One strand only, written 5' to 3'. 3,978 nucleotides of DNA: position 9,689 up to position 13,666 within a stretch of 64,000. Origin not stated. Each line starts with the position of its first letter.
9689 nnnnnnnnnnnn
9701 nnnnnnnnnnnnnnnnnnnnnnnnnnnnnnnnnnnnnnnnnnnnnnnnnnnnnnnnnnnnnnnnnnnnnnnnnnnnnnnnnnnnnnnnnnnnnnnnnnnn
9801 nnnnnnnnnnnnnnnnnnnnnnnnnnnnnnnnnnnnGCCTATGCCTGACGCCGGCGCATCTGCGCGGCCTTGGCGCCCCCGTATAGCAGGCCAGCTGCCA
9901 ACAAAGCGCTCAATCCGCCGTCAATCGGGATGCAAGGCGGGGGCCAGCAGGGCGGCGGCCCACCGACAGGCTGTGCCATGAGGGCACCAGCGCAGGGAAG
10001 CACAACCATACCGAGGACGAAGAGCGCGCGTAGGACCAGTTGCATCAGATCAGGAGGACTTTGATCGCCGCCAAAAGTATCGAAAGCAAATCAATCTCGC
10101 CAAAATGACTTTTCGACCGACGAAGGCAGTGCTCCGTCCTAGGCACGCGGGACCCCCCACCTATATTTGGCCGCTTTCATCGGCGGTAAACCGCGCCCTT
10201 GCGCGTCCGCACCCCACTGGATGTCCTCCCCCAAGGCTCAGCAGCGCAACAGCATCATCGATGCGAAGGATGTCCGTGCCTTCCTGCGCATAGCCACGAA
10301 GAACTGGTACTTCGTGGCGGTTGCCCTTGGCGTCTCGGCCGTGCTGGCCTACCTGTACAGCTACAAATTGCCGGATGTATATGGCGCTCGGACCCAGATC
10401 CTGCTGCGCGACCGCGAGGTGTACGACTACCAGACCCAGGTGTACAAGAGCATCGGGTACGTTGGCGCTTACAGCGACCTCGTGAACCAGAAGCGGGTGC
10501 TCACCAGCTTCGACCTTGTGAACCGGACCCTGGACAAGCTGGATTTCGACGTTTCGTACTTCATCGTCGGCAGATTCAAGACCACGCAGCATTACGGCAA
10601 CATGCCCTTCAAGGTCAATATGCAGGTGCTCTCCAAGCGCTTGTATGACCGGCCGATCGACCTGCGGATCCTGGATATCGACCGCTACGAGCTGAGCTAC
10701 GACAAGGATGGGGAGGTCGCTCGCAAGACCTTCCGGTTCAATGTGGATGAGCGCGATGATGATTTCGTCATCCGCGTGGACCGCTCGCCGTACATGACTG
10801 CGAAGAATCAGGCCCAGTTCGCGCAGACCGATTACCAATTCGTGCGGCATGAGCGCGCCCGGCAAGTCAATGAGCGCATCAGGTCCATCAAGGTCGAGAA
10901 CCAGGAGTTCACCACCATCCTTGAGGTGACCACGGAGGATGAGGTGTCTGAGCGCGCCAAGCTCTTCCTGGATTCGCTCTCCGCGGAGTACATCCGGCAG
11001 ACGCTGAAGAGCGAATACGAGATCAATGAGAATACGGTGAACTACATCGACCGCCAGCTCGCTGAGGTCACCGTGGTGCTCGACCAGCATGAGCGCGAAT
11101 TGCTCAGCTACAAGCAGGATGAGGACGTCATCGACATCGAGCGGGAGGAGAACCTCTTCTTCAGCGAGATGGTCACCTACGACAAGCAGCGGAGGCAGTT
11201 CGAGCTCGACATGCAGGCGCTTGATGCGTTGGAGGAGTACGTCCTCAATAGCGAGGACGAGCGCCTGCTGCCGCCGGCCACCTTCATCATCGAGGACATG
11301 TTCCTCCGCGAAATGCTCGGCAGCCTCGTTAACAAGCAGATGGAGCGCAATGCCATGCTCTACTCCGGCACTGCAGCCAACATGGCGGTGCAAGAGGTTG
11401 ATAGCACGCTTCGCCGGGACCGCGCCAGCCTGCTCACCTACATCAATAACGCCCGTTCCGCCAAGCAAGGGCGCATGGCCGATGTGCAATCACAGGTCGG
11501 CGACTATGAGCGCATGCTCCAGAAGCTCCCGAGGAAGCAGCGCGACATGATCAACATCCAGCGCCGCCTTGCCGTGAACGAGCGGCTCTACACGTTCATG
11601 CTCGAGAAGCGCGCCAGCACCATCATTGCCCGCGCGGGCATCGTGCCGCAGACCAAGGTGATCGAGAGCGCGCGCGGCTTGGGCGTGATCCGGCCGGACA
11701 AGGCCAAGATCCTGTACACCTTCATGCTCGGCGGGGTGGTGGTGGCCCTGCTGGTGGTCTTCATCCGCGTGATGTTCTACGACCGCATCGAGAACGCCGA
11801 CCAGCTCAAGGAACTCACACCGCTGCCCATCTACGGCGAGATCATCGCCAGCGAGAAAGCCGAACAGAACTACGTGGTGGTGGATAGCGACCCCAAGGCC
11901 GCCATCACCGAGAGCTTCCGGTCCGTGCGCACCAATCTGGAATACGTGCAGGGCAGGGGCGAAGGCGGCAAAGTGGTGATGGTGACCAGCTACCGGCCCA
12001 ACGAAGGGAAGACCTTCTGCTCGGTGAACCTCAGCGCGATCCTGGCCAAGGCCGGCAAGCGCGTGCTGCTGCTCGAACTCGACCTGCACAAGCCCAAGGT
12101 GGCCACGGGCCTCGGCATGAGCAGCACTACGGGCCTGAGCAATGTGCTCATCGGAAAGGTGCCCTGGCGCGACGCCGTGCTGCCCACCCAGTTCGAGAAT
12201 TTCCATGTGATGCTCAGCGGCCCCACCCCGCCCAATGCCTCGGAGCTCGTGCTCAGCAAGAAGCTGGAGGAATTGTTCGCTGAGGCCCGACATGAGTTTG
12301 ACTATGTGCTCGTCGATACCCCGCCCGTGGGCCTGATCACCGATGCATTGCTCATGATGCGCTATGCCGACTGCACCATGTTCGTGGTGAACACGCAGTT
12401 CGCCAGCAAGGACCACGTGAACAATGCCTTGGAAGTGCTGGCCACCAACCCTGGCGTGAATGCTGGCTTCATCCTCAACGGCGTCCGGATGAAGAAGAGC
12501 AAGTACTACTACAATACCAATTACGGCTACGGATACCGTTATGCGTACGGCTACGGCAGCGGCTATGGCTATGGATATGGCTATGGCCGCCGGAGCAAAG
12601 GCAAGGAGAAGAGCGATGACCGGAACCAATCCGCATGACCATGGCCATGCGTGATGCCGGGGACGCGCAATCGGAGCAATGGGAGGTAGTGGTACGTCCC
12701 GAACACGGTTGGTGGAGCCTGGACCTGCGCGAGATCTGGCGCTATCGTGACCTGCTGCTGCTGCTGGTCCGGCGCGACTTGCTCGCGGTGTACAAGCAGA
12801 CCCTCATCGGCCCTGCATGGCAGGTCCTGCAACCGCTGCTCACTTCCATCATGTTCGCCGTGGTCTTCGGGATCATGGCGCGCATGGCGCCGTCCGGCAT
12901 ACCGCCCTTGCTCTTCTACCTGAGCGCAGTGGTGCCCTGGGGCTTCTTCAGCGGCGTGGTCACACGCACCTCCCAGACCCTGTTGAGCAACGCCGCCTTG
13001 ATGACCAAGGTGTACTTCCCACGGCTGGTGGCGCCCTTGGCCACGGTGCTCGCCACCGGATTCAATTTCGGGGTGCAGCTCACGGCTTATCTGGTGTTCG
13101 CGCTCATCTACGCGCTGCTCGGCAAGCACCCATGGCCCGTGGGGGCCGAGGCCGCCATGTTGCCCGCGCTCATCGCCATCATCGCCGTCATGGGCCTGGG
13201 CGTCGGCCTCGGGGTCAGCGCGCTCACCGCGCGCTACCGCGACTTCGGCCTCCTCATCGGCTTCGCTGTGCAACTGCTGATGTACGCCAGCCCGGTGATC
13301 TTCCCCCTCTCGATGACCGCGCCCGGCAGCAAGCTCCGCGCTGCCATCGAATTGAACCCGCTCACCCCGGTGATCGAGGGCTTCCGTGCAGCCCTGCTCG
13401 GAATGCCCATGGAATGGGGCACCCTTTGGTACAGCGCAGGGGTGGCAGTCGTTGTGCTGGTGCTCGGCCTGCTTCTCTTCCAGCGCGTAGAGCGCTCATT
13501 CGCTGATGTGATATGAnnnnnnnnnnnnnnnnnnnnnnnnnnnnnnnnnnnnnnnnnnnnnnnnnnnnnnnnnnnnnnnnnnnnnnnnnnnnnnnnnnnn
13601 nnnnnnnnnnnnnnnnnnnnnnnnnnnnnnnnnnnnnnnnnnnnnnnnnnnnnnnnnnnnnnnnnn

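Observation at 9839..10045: Candidate dedicated substrate for exosortase XrtF: 68-aa protein with a P-I-D-G-G / TM helix / basic-tail sorting signal, encoded 2 nt upstream of xrtF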

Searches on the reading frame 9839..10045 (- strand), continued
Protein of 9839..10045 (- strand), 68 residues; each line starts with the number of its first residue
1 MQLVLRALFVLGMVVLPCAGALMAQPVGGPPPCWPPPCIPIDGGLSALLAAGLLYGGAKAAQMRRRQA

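Call 46: find_encoding_contigs(protein=P0081, flank=5000, max_places=1)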
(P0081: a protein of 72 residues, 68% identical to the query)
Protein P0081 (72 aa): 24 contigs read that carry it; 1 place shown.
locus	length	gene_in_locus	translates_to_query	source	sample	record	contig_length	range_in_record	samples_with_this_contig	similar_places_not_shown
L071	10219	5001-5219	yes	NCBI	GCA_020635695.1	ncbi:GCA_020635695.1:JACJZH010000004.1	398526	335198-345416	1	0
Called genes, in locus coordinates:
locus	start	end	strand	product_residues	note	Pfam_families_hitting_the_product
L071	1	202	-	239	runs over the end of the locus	PF08889:WbqC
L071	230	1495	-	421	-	PF00005:ABC_tran, PF13304:AAA_21 (faint)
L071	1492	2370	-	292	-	PF01061:ABC2_membrane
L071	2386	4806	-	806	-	PF02706:Wzz, PF13807:GNVR, PF01656:CbiA (weak), PF10609:ParA (weak), PF13614:AAA_31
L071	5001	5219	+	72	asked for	PF28310:PID_CTERM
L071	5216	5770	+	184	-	PF09721:Exosortase_EpsH (weak)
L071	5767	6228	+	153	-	-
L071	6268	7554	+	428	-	PF00464:SHMT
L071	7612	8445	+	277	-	PF00582:Usp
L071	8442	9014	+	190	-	PF04143:Sulf_transp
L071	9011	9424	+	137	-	PF20398:DUF6691, PF04143:Sulf_transp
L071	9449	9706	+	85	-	PF12674:Zn_ribbon_2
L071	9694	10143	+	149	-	PF13279:4HBT_2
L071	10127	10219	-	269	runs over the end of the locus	-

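Call 47: find_encoding_contigs(protein=P0055, flank=5000, max_places=1)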
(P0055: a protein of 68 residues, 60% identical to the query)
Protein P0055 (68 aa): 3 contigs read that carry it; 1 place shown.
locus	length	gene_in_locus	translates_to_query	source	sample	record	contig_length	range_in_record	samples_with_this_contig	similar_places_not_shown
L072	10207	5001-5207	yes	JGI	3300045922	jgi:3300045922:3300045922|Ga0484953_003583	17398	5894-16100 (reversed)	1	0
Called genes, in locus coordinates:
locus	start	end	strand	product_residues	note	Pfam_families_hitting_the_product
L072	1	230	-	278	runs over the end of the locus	PF05050:Methyltransf_21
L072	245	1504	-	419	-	PF00005:ABC_tran, PF13304:AAA_21 (faint)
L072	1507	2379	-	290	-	PF01061:ABC2_membrane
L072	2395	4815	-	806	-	PF01656:CbiA (faint), PF13807:GNVR, PF10609:ParA (weak), PF13614:AAA_31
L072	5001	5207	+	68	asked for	PF28310:PID_CTERM (weak)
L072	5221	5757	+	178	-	-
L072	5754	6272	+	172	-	-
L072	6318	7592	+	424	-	PF00464:SHMT, PF00155:Aminotran_1_2 (weak)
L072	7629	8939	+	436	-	-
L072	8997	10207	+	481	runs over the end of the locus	PF03062:MBOAT, PF13813:MBOAT_2 (weak)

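Call 48: find_encoding_contigs(protein=P0119, flank=5000, max_places=1)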
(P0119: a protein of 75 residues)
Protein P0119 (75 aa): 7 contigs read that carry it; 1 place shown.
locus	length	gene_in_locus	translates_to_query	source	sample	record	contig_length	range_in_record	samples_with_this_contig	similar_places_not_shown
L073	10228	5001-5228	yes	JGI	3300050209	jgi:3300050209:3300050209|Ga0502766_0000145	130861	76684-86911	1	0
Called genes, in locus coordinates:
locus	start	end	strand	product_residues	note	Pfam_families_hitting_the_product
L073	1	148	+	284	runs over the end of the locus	PF04577:Glyco_transf_61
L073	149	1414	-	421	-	PF00005:ABC_tran, PF13304:AAA_21 (faint)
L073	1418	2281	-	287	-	PF01061:ABC2_membrane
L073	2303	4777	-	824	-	PF02706:Wzz, PF13807:GNVR, PF01656:CbiA (weak), PF10609:ParA (weak), PF13614:AAA_31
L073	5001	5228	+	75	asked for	PF28310:PID_CTERM (faint)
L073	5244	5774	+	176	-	PF09721:Exosortase_EpsH (weak)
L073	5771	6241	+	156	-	-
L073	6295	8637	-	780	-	PF13884:Peptidase_S74, PF18962:Por_Secre_tail (faint)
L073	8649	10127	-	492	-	-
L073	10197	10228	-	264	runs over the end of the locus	PF13276:HTH_21 (weak), PF00665:rve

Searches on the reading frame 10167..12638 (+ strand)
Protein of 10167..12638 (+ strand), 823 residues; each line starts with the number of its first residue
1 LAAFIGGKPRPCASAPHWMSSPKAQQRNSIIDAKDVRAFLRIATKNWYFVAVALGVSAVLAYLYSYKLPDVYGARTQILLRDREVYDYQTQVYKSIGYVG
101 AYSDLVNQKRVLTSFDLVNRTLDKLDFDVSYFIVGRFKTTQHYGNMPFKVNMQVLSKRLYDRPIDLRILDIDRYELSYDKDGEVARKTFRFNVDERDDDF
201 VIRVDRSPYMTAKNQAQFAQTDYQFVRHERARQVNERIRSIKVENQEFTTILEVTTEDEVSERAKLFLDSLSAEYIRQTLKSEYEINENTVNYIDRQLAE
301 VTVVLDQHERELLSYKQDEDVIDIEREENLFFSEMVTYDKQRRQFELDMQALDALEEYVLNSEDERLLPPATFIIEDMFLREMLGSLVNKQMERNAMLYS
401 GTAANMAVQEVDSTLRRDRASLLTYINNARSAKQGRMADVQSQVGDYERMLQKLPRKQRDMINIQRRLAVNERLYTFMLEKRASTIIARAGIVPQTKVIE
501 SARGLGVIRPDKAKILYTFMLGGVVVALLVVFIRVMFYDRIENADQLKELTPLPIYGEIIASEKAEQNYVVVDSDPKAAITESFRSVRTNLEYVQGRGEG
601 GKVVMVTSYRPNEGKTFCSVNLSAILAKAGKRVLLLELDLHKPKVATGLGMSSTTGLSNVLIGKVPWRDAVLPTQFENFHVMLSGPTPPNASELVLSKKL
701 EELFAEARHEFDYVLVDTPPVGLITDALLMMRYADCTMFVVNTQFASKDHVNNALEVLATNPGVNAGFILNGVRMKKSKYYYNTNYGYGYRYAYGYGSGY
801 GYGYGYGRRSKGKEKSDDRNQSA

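Call 3: search_protein_families(library=ncbifam, proteins=[window:10167-12638:+], max_evalue=0.1)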
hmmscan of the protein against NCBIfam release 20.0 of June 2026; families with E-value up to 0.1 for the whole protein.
window:10167-12638:+ (823 aa): 23 families
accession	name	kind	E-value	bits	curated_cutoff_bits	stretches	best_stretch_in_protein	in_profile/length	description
NF008568.0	PRK11519.1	equivalog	5.8e-64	216.5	1068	2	449-794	360-715/720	tyrosine-protein kinase Wzc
NF007350.0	PRK09841.1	equivalog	5.2e-47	160.4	1248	3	569-794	501-722/726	tyrosine-protein kinase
TIGR01007.1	eps_fam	subfamily_domain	3.2e-45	154.2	108.05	1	582-787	1-204/204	polysaccharide biosynthesis tyrosine autokinase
TIGR01005.1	eps_transp_fam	subfamily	1.6e-38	132.4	411.7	2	572-796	518-742/754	exopolysaccharide transport protein family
TIGR03018.1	pepcterm_TyrKin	hypoth_equivalog_domain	1.8e-33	115.6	230.65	1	571-762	2-200/207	XrtA-associated tyrosine autokinase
TIGR03029.1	EpsG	equivalog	1.7e-22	79.9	313.8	1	569-746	72-248/274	chain length determinant protein tyrosine kinase EpsG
TIGR03007.1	pepcterm_ChnLen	equivalog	3.4e-16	58.6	278.85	3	401-563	305-464/498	XrtA system polysaccharide chain length determinant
TIGR01969.1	minD_arch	subfamily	8.2e-13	48.1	201.75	1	603-777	2-174/251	cell division ATPase MinD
TIGR01968.1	minD_bact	equivalog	6.2e-10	38.8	212.9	1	602-762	2-162/261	septum site-determining protein MinD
NF041546.1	ParA_partition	equivalog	5e-06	26.2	180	0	698-776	64-145/203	ParA family partition ATPase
TIGR03371.1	cellulose_yhjQ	equivalog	1e-05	25.2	157.85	1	602-775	2-180/246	cellulose biosynthesis protein BcsQ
NF008079.0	PRK10818.1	equivalog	1e-05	25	508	1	602-760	3-162/270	septum site-determining protein MinD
NF041136.1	MrpORP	equivalog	5.5e-05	22.6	450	1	602-654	6-58/365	iron-sulfur cluster carrier protein MrpORP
TIGR01006.1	polys_exp_MPA1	subfamily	0.00025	20.6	296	1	497-560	158-222/226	CspC family polysaccharide chain length determinant protein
TIGR03453.1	partition_RepA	equivalog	0.00025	20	348.45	1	587-639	88-142/387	plasmid partitioning protein RepA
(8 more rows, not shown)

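Call 4: search_protein_families(library=pfam, proteins=[window:10167-12638:+], max_evalue=0.1)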
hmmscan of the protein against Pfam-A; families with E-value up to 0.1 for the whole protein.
window:10167-12638:+ (823 aa): 5 families
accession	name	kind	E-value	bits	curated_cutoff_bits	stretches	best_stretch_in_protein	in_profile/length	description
PF13614.12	AAA_31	-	3.4e-14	53.6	27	1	602-755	2-161/177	AAA domain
PF10609.15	ParA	-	2.2e-07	31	27.1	1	602-741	4-141/246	NUBPL iron-transfer P-loop NTPase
PF13807.11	GNVR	-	7.4e-07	29.4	27.7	1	458-536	3-82/82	G-rich domain on putative tyrosine kinase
PF01656.29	CbiA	-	2.8e-06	27.7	25.4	1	605-652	2-50/125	CobQ/CobB/MinD/ParA nucleotide binding domain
PF02706.20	Wzz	-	0.00019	22.1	25.5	1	35-125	4-91/91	Chain length determinant protein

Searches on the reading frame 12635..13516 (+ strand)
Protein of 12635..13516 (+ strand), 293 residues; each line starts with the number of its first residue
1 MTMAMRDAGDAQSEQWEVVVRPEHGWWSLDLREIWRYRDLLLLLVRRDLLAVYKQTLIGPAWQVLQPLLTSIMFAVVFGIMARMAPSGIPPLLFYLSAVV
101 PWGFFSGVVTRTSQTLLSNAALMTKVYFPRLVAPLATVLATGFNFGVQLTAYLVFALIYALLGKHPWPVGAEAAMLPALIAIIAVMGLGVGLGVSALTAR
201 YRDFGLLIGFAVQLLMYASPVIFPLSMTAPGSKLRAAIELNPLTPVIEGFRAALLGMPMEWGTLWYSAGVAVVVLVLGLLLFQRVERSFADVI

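Call 29: search_protein_families(library=pfam, proteins=[window:12635-13516:+], max_evalue=0.00001)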
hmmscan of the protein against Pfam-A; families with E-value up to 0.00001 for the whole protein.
window:12635-13516:+ (293 aa): 1 family
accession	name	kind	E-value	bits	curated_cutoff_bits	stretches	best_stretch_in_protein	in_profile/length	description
PF01061.29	ABC2_membrane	-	4.7e-17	62.7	26.9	1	41-254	3-210/211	ABC-2 type transporter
